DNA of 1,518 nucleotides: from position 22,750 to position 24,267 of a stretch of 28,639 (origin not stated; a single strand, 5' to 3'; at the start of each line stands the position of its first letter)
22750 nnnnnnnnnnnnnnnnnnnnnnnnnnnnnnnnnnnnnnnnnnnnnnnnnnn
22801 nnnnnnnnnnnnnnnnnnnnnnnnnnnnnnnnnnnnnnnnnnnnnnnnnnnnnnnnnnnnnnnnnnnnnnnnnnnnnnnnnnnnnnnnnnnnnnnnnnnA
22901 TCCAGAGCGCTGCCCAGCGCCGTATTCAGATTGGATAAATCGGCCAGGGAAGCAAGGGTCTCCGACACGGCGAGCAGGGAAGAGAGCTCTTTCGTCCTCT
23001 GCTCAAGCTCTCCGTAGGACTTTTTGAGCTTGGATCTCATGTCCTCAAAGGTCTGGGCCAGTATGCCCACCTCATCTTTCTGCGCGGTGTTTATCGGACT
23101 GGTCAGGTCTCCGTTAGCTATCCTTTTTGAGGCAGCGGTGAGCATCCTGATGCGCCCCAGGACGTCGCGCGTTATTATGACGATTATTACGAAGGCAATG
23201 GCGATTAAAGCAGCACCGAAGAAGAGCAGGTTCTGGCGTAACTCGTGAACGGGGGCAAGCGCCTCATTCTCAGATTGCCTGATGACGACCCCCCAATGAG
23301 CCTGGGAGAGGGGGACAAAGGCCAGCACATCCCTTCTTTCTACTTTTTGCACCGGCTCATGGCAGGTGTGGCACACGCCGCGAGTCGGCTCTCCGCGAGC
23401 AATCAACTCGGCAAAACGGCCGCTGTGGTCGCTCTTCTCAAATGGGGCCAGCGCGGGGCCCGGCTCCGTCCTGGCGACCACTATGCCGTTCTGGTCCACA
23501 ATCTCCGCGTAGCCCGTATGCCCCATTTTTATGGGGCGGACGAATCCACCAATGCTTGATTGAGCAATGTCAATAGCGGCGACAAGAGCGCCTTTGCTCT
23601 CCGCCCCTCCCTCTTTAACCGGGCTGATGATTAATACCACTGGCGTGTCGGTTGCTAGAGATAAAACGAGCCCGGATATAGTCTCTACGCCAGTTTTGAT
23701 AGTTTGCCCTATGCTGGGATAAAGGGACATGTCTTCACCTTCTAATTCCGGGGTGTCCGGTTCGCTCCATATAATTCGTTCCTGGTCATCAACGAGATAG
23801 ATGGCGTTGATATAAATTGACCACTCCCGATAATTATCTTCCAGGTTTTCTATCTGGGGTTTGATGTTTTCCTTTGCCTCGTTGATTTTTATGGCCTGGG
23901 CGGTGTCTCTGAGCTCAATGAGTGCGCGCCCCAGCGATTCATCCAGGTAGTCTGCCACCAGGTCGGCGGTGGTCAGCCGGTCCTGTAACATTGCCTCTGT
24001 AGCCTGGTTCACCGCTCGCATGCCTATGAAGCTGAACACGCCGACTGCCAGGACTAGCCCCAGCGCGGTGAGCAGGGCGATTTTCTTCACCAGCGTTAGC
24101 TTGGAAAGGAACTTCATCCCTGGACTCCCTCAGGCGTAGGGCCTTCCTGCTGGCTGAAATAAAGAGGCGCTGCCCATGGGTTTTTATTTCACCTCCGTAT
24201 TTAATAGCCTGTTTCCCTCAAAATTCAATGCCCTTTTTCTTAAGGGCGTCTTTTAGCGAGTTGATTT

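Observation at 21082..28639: Ccm maturation cluster linked to the heme-c sensor two-component system: candidate self-monitoring circuit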

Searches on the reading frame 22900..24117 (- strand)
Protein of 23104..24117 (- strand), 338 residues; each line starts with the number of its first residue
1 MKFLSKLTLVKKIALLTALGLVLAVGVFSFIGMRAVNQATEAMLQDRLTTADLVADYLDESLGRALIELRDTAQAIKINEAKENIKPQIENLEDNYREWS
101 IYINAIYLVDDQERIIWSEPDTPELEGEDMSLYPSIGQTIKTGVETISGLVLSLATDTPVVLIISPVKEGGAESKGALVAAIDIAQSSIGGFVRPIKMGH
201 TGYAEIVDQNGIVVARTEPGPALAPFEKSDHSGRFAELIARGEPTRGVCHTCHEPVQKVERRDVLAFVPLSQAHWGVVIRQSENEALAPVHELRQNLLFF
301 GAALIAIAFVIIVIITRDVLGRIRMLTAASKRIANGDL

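Call 9: find_homologous_proteins(query=window:23104-24117:-, max_evalue=0.001)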
Query seq(338 aa) (338 aa): 31 proteins with E <= 0.001 among 8000 candidates.
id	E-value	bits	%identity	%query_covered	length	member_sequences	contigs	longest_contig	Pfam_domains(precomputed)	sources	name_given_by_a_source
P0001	4.3e-141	487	67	100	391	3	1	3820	PF00672.31,PF02743.25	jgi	-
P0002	1.3e-134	466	64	100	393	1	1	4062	PF00672.31,PF02743.25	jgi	jgi:HAMP domain-containing protein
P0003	2.7e-132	459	64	100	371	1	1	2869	PF00672.31,PF17201.11,PF02743.25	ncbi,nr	ncbi:MAG: HAMP domain-containing protein, partial [Chloroflexi bacterium]|nr:HAMP domain-containing 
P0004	6.8e-130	451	64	100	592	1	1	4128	PF00672.31,PF02743.25,PF13581.13,PF07730.20,PF02518.32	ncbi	-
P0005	6.2e-127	441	62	100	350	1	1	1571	PF02743.25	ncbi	-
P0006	7.4e-126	437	62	100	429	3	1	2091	PF00672.31,PF02743.25,PF07730.20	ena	-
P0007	1.0e-122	427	59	100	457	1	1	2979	PF00672.31,PF02743.25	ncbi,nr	ncbi:MAG: HAMP domain-containing protein, partial [Chloroflexi bacterium]|nr:HAMP domain-containing 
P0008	6.1e-120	418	63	88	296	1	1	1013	PF02743.25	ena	-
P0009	3.5e-119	415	59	100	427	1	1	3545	PF00672.31,PF02743.25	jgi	jgi:methyl-accepting chemotaxis protein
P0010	4.9e-117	408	56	100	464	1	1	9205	PF00672.31,PF02743.25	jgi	jgi:HAMP domain-containing protein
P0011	4.7e-112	392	61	90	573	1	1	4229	PF00672.31,PF02743.25,PF13581.13,PF07730.20,PF02518.32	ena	-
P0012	9.9e-106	371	64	80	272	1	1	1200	PF02743.25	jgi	-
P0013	2.7e-104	367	52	100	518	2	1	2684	PF00672.31,PF02743.25,PF00512.32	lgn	-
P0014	3.2e-104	366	54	98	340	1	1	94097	PF02743.25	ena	-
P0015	1.8e-102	361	58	91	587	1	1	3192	PF00672.31,PF02743.25,PF02518.32,PF00512.32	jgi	jgi:signal transduction histidine kinase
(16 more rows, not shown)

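Call 14: find_related_loci(query=A1, collection=genome_contigs, flank=10000)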
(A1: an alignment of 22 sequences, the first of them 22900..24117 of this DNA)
Query A1 (406 aa) in genome_contigs; peptide patterns used: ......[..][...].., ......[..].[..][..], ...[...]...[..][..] (x = any residue, [..] = any of these).
145 stretches matched a pattern; 54 encode a relative of the query (tblastn E <= 1e-3); 54 distinct loci.
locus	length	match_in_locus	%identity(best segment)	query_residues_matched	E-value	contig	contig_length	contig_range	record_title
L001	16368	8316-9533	69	1-406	0e+0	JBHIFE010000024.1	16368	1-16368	MAG: Dehalococcoidales bacterium isolate b1.sp3_bin.55 NODE_805_length_16368_cov_5.734506, whole genome shotgun sequence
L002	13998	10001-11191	68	1-397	1e-174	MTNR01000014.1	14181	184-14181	MAG: Dehalococcoides sp. JdFR-56 JGI24020J35080_1001246, whole genome shotgun sequence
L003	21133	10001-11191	68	1-397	2e-171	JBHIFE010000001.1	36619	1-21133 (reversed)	MAG: Dehalococcoidales bacterium isolate b1.sp3_bin.55 NODE_181_length_36619_cov_5.901433, whole genome shotgun sequence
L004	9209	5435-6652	64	1-406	3e-170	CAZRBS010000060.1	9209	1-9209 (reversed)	MAG TPA_asm: uncultured Dehalococcoidaceae bacterium isolate SRP141376_co1_241 genome assembly, contig: NODE_13544_lengt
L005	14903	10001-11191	65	1-397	3e-167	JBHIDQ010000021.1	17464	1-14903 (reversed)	MAG: Dehalococcoidales bacterium isolate b3.sp3_bin.43 NODE_921_length_17464_cov_16.547188, whole genome shotgun sequenc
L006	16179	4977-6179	64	1-401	7e-165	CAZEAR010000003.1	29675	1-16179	MAG TPA_asm: uncultured Dehalococcoidales bacterium isolate binchicken_co294_169 genome assembly, contig: NODE_1967_leng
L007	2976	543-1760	63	1-406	5e-174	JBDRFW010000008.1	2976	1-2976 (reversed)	MAG: Chloroflexota bacterium isolate MEGAHIT-group-1.392 k141_7951400, whole genome shotgun sequence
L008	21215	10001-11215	63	1-406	1e-164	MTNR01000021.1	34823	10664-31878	MAG: Dehalococcoides sp. JdFR-56 JGI24020J35080_1000422, whole genome shotgun sequence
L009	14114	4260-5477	64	1-406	5e-163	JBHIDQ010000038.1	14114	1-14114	MAG: Dehalococcoidales bacterium isolate b3.sp3_bin.43 NODE_1308_length_14114_cov_14.687745, whole genome shotgun sequen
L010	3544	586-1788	62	1-406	4e-170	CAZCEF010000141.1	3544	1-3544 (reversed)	MAG TPA_asm: uncultured Dehalococcoidaceae bacterium isolate binchicken_co124_335 genome assembly, contig: NODE_35501_le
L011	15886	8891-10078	62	1-397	1e-162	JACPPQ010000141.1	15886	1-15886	MAG: Chloroflexi bacterium isolate NC_groundwater_631_Ag_B-0.1um_52_39 B_1_S1_Biohub_coassembly_k141_4459586, whole geno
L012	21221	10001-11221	63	1-406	6e-159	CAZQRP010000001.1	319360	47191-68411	MAG TPA_asm: uncultured Dehalococcoidales bacterium isolate binchicken_co178_251 genome assembly, contig: NODE_42_length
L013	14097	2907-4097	62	1-397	1e-157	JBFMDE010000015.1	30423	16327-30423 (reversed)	MAG: Chloroflexota bacterium isolate MAG211 MAG211_15, whole genome shotgun sequence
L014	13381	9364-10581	61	1-406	1e-156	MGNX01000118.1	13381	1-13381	MAG: Chloroflexi bacterium RBG_16_60_22 RBG_16_scaffold_9620, whole genome shotgun sequence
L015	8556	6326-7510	60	1-395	3e-155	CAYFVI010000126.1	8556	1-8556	MAG TPA_asm: uncultured Dehalococcoidaceae bacterium isolate ERP108616_co1_214 genome assembly, contig: k119_1933596, wh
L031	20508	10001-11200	59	1-406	7e-141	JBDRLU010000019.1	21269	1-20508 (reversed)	MAG: Chloroflexota bacterium isolate MEGAHIT-group-1.796 k141_163224, whole genome shotgun sequence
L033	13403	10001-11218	51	1-406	3e-133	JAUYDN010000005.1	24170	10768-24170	MAG: Dehalococcoidia bacterium isolate C20_metabat.bin.39 C20_k141_105924, whole genome shotgun sequence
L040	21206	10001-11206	63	1-406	5e-165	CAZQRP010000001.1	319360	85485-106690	MAG TPA_asm: uncultured Dehalococcoidales bacterium isolate binchicken_co178_251 genome assembly, contig: NODE_42_length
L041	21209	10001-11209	59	1-406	3e-149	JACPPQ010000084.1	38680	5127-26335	MAG: Chloroflexi bacterium isolate NC_groundwater_631_Ag_B-0.1um_52_39 B_1_S1_Biohub_coassembly_k141_2955435, whole geno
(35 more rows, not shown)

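Call 22: search_protein_families(library=pfam, proteins=[L001:162-1004:+, L001:1031-1396:+, L001:1486-1875:+, L001:1899-3872:+, L001:11937-13130:+, L001:13175-13756:+, L001:13770-14711:+, L040:847-1956:+, L040:2280-3314:+, L040:3617-4006:+], max_evalue=0.001)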
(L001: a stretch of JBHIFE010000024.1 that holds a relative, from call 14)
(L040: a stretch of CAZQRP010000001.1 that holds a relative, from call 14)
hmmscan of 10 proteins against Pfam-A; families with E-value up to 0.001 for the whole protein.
L001:162-1004:+ (280 aa): 3 families
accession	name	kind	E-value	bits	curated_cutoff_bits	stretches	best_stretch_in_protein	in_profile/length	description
PF22113.1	Mtrc-MtrF_II-IV_dom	-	2.9e-10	40.4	30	2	17-106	74-166/176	Outer membrane cytochrome MtrC/MtrF-like, domains II/IV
PF14522.11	Cytochrome_C7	-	2.6e-08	34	24.8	0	151-204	9-55/67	Cytochrome c7 and related cytochrome c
PF14537.11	Cytochrom_c3_2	-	5.4e-06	27.2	25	1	22-103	24-78/79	Cytochrome c3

L001:1031-1396:+ (121 aa): 0 families

L001:1486-1875:+ (129 aa): 1 family
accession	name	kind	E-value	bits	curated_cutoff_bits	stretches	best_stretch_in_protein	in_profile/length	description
PF03100.22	CcmE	-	1.6e-30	105.8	24.6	1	31-128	2-99/99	CcmE domain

L001:1899-3872:+ (657 aa): 3 families
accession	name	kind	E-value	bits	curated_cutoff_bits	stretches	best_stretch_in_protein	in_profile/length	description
PF16327.10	CcmF_C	-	2.1e-67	228.1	28.7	1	313-639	1-320/323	Cytochrome c-type biogenesis protein CcmF C-terminal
PF01578.25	Cytochrom_C_asm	-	1.6e-38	132.9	29.9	1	93-294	6-206/212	Cytochrome C assembly protein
PF05140.19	ResB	-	0.00051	19.4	24.6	0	602-646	411-455/486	ResB-like family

L001:11937-13130:+ (397 aa): 5 families
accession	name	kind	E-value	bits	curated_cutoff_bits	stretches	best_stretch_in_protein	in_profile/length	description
PF03572.23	Peptidase_S41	-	1.6e-50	171.3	24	1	218-379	1-164/165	Peptidase family S41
PF17820.7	PDZ_6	-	6.5e-15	55.1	27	1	129-181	2-52/54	PDZ domain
PF22694.1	CtpB_N-like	-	1.3e-13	51.6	27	1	47-101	33-85/85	Activating protease CtpB N-terminal domain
PF00595.29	PDZ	-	9.5e-12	45.6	23.2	1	114-181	10-80/81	PDZ domain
PF13180.12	PDZ_2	-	2e-09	38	27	1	116-190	3-76/80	PDZ domain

L001:13175-13756:+ (193 aa): 1 family
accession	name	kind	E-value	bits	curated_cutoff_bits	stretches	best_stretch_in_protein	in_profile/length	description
PF01661.27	Macro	-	1.4e-46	157.8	22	1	34-150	1-118/118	Macro domain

L001:13770-14711:+ (313 aa): 2 families
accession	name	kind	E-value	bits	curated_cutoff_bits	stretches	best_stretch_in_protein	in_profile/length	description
PF01545.26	Cation_efflux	-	3e-47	161.4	26.6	1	18-207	3-198/198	Cation efflux family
PF16916.11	ZT_dimer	-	1.2e-14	54.5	26.7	1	211-286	1-76/78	Dimerisation domain of Zinc Transporter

L040:847-1956:+ (369 aa): 6 families
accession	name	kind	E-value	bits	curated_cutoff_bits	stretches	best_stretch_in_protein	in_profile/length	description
PF03264.19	Cytochrom_NNT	-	1.1e-12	48.5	24.1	1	8-100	5-101/174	NapC/NirT cytochrome c family, N-terminal region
PF14522.11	Cytochrome_C7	-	2e-08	34.3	24.8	0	330-364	43-66/67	Cytochrome c7 and related cytochrome c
PF02085.21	Cytochrom_CIII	-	1.4e-05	25.8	22.9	0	323-364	20-53/101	Class III cytochrome C family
PF22113.1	Mtrc-MtrF_II-IV_dom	-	2.1e-05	24.5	30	0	59-128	76-132/176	Outer membrane cytochrome MtrC/MtrF-like, domains II/IV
PF14537.11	Cytochrom_c3_2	-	8.3e-05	23.4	25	0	331-364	2-33/79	Cytochrome c3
PF13435.11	Cytochrome_C554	-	0.00029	22.2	20.8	0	320-364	33-83/84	Cytochrome c554 and c-prime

L040:2280-3314:+ (344 aa): 5 families
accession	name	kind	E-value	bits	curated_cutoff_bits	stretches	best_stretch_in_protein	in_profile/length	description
PF22113.1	Mtrc-MtrF_II-IV_dom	-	4.3e-11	43.1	30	1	158-274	30-141/176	Outer membrane cytochrome MtrC/MtrF-like, domains II/IV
PF14522.11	Cytochrome_C7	-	6.8e-11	42.3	24.8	2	50-124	14-67/67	Cytochrome c7 and related cytochrome c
PF09699.15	Paired_CXXCH_1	-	4.3e-06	26.8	20.6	0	216-262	3-38/41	Doubled CXXCH motif (Paired_CXXCH_1)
PF03264.19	Cytochrom_NNT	-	0.0001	22.5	24.1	0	219-263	126-167/174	NapC/NirT cytochrome c family, N-terminal region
PF14537.11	Cytochrom_c3_2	-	0.00027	21.8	25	0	49-163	6-78/79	Cytochrome c3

L040:3617-4006:+ (129 aa): 1 family
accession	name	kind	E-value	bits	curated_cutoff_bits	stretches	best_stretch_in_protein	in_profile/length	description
PF03100.22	CcmE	-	1.6e-31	109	24.6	1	31-128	2-99/99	CcmE domain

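Call 47: predict_structure(alignment_id=A1)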
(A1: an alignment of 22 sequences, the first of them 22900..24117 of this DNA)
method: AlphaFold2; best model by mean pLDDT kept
length: 406 residues; sequences in the alignment: 22
mean_pLDDT: 80.8   pTM: 0.64
mean pLDDT of the five models: 80.8, 79.8, 77.4, 75.8, 73.6
residues with pLDDT >= 90: 121; 70-90: 219; 50-70: 53; < 50: 13
segments of 3 or more residues with pLDDT < 50: 190-194, 404-406
pLDDT, mean of each block of 10 residues (from residue 1): 57 75 79 83 89 90 93 87 87 92 93 92 86 92 92 90 88 83 78 59 90 87 87 88 85 62 89 91 83 77 79 75 75 78 68 79 84 79 61 51 47
secondary structure, 60 per line:
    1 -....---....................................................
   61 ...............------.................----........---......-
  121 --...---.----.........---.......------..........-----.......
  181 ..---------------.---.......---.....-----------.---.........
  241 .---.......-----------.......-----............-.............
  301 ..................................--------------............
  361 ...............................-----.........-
elements in order: H2-5 H9-75 H82-98 E103-110 E114-119 H134-142 E146-152 E159-168 E174-182 E202-208 E212-216 H232-241 E245-248 E263-269 E275-282 H283-286 H288-334 H349-391 H397-405

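Call 51: fold_search(model_id=the predicted structure, library=pdb)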
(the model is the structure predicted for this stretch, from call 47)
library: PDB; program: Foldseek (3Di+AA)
matches with E <= 10: 1107; with E <= 0.001: 210
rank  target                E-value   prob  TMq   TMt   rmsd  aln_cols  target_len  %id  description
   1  9a65_B                1.3e-16  1.00  0.64  0.43   6.1       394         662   18  Integrative model of YVAQ-MCPB by crosslinking MS and deep learning (released 2024-09-18)
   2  9a69_B                9.6e-16  1.00  0.55  0.37   8.7       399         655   16  Integrative model of MCPB-MCPC by crosslinking MS and deep learning (released 2024-09-18)
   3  9a5d_A                4.9e-12  1.00  0.24  0.17  48.2       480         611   12  Integrative model of WALK-YYCH by crosslinking MS and deep learning (released 2024-09-18)
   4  5ltx_A                8.9e-12  1.00  0.48  0.76   4.2       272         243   16  LIGAND BINDING DOMAIN OF PSEUDOMONAS AERUGINOSA PAO1 AMINO ACID CHEMORECEPTOR PCTA IN COMPLEX WITH L-MET (released 2017-09-20)
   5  5t65_A                1.1e-11  1.00  0.47  0.76   3.9       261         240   17  LIGAND BINDING DOMAIN OF PSEUDOMONAS AERUGINOSA PAO1 AMINO ACID CHEMORECEPTOR PCTA IN COMPLEX WITH L-ILE (released 2017-09-13)
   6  3lif_A                1.5e-11  1.00  0.49  0.78   3.8       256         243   15  Crystal Structure of the extracellular domain of the putative histidine kinase rpHK1S-Z16 (released 2010-05-05)
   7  9koo_B                1.5e-11  1.00  0.45  0.75   4.8       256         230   16  Ligand binding domain of Pseudomonas Aeruginosa PAO1 chemoreceptor PctA in complex with MHF (released 2025-11-26)
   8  5t65_B                2.9e-11  1.00  0.47  0.76   4.2       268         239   17  LIGAND BINDING DOMAIN OF PSEUDOMONAS AERUGINOSA PAO1 AMINO ACID CHEMORECEPTOR PCTA IN COMPLEX WITH L-ILE (released 2017-09-13)
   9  5ltx_B                3.7e-11  1.00  0.46  0.76   4.4       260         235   16  LIGAND BINDING DOMAIN OF PSEUDOMONAS AERUGINOSA PAO1 AMINO ACID CHEMORECEPTOR PCTA IN COMPLEX WITH L-MET (released 2017-09-20)
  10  5lt9_B                3.9e-11  1.00  0.44  0.67   4.9       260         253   16  Ligand binding domain of Pseudomonas aeruginosa PAO1 amino acid chemoreceptors PctB in complex with L-Arg (released 2017-09-20)
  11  5t7m_A                4.1e-11  1.00  0.47  0.75   4.9       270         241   16  LIGAND BINDING DOMAIN OF PSEUDOMONAS AERUGINOSA PAO1 AMINO ACID CHEMORECEPTOR PCTA IN COMPLEX WITH L-TRP (released 2017-09-20)
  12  5t7m_B                1.1e-10  1.00  0.45  0.73   4.8       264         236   17  LIGAND BINDING DOMAIN OF PSEUDOMONAS AERUGINOSA PAO1 AMINO ACID CHEMORECEPTOR PCTA IN COMPLEX WITH L-TRP (released 2017-09-20)
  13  3by9_A                1.2e-10  1.00  0.39  0.57   7.3       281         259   13  Crystal structure of the V. cholerae Histidine Kinase DctB Sensor Domain (released 2008-08-12)
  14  3lif_B                1.4e-10  1.00  0.48  0.78   3.8       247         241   14  Crystal Structure of the extracellular domain of the putative histidine kinase rpHK1S-Z16 (released 2010-05-05)
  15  6py4                  1.7e-10  1.00  0.45  0.75   5.1       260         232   16  Crystal structure of ligand-binding domain of Pseudomonas fluorescens chemoreceptor CtaA in complex with L-leucine (released 2020-03-18)
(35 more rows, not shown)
